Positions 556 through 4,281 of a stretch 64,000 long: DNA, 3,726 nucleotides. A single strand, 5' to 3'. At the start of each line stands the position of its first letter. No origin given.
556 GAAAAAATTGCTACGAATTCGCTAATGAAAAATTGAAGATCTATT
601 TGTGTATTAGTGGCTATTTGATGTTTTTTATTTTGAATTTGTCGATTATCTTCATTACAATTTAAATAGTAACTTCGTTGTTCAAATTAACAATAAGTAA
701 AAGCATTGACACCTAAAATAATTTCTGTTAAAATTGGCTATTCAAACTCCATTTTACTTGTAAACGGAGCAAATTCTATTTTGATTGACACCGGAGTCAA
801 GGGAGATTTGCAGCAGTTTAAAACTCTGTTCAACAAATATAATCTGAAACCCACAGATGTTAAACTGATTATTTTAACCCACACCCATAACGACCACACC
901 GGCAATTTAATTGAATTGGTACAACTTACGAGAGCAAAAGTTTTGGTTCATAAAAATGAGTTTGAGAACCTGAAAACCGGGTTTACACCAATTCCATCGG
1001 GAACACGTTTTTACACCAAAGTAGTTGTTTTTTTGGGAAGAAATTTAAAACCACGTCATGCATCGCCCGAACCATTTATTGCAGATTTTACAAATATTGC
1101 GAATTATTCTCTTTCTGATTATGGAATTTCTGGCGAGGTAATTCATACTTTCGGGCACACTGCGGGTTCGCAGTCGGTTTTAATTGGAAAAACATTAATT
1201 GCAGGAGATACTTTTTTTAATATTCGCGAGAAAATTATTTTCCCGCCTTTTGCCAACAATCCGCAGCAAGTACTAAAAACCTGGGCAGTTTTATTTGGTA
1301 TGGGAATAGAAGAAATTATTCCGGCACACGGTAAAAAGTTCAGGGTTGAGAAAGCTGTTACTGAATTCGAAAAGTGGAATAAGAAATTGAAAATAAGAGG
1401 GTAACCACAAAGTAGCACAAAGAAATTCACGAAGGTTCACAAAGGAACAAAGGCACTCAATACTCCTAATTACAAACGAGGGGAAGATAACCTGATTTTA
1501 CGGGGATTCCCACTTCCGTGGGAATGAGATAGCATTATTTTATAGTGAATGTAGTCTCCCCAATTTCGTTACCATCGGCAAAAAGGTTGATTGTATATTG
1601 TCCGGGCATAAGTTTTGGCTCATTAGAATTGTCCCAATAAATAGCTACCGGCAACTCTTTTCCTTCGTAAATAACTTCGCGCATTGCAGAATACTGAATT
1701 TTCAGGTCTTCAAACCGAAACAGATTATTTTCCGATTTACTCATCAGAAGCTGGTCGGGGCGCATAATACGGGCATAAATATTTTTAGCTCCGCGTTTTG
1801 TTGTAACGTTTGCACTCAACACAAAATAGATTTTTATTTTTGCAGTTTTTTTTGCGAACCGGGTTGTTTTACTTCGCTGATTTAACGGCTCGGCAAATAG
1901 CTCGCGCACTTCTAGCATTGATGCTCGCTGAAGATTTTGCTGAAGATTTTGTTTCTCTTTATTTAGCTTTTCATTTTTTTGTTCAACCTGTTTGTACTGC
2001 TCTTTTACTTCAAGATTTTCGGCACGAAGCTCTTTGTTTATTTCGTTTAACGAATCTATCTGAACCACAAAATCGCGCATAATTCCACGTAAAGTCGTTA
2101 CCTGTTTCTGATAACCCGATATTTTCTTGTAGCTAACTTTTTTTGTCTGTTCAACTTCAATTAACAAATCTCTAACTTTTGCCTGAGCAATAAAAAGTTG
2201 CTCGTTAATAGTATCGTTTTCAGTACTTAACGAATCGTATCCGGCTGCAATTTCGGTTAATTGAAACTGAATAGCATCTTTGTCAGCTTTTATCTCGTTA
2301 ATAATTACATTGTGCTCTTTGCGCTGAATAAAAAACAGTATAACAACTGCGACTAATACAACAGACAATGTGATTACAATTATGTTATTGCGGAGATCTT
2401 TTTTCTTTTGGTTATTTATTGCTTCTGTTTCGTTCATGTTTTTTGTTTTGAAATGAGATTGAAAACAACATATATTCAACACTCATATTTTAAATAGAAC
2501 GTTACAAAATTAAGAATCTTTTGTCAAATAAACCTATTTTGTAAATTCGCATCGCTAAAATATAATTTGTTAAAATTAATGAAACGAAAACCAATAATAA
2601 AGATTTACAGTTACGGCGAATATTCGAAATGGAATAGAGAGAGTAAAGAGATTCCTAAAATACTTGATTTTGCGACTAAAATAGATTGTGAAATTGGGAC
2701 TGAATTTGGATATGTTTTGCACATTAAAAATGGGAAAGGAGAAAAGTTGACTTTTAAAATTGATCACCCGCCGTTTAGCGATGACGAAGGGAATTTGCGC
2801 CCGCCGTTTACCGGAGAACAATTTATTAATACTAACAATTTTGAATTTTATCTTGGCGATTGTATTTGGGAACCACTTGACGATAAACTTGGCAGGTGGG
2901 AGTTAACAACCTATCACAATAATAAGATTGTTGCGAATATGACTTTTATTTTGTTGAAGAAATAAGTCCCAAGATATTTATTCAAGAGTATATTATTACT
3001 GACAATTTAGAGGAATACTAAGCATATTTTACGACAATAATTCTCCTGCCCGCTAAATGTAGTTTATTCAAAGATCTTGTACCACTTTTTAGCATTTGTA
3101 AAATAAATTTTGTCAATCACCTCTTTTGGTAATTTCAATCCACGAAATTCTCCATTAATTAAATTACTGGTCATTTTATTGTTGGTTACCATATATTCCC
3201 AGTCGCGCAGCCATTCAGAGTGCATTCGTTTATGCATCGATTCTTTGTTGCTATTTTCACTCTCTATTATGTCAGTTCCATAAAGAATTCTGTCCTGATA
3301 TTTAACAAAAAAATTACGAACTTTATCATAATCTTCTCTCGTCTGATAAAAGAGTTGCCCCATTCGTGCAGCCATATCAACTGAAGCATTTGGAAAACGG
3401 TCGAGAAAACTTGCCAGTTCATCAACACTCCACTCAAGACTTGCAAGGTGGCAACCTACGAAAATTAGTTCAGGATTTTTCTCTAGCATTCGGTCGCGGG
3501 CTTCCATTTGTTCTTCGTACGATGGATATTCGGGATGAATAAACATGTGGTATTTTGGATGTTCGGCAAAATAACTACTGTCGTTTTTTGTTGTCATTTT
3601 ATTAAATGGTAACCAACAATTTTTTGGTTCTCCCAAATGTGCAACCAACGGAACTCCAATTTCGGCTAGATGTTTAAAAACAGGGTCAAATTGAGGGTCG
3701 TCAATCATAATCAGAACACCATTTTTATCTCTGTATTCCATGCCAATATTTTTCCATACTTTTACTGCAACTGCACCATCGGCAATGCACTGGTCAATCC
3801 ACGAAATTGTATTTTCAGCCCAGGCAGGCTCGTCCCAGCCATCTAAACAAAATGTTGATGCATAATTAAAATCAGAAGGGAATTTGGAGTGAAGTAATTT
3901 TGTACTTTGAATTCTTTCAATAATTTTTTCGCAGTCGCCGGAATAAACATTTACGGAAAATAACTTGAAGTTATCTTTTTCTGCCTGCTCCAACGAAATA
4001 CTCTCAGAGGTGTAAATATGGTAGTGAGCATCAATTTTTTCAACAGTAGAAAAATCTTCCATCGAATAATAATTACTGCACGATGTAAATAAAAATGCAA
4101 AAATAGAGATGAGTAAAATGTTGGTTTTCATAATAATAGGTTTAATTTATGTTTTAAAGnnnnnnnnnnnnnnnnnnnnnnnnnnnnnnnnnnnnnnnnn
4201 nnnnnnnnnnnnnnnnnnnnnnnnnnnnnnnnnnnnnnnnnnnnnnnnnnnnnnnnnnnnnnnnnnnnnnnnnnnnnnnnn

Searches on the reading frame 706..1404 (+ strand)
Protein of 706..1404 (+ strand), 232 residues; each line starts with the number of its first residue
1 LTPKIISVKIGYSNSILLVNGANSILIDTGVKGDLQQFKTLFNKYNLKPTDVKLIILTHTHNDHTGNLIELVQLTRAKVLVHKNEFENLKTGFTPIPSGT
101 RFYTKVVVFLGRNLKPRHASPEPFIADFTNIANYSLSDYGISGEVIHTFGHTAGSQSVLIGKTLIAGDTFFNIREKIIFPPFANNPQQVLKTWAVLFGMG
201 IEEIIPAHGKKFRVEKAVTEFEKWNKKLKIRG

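Call 97: search_protein_families(library=pfam, proteins=[window:706-1404:+], max_evalue=0.001)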
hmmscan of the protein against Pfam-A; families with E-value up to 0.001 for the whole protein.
window:706-1404:+ (232 aa): 3 families
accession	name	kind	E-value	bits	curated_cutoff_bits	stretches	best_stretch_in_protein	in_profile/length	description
PF00753.33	Lactamase_B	-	4.8e-22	79.3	22.7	1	11-208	4-196/196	Metallo-beta-lactamase superfamily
PF12706.13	Lactamase_B_2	-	4.2e-07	30.2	27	1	25-98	3-79/200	Beta-lactamase superfamily domain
PF19583.5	ODP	-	7.1e-06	26.5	27.2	1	13-84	3-74/194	ODP family beta lactamase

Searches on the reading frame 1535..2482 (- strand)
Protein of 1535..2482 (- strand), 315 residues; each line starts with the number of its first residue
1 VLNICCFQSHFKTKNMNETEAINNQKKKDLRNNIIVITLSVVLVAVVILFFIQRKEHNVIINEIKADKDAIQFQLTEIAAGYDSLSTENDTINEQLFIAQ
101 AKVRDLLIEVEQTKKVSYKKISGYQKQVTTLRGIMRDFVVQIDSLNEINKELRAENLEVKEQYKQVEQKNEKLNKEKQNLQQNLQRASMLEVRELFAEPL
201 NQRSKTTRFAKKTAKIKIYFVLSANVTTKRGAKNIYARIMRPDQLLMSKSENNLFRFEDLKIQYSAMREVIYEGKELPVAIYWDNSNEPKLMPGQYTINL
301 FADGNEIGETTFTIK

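Call 97: search_protein_families(library=pfam, proteins=[window:1535-2482:-], max_evalue=0.001)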
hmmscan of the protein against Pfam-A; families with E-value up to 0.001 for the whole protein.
window:1535-2482:- (315 aa): 1 family
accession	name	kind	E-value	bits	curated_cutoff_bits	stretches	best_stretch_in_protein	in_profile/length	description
PF01576.24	Myosin_tail_1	-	0.00056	18.3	38.1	1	99-188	497-586/1081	Myosin tail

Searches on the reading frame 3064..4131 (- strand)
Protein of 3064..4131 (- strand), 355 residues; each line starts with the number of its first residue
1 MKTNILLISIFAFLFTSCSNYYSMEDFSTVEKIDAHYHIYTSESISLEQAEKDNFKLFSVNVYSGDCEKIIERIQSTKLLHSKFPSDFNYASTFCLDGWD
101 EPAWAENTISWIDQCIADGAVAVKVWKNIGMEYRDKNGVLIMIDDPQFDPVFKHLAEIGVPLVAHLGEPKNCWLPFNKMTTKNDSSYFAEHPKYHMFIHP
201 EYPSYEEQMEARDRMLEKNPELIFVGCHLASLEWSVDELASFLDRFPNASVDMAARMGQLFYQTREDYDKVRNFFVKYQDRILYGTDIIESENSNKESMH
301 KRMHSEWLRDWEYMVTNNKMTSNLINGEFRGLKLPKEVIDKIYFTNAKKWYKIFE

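Call 17: search_protein_families(library=pfam, proteins=[window:3064-4131:-], max_evalue=0.001)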
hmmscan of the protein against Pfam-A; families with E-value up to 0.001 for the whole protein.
window:3064-4131:- (355 aa): 1 family
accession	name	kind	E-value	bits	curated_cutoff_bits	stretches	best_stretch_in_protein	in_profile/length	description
PF04909.20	Amidohydro_2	-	9.3e-14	52.3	26.4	1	104-353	90-289/289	Amidohydrolase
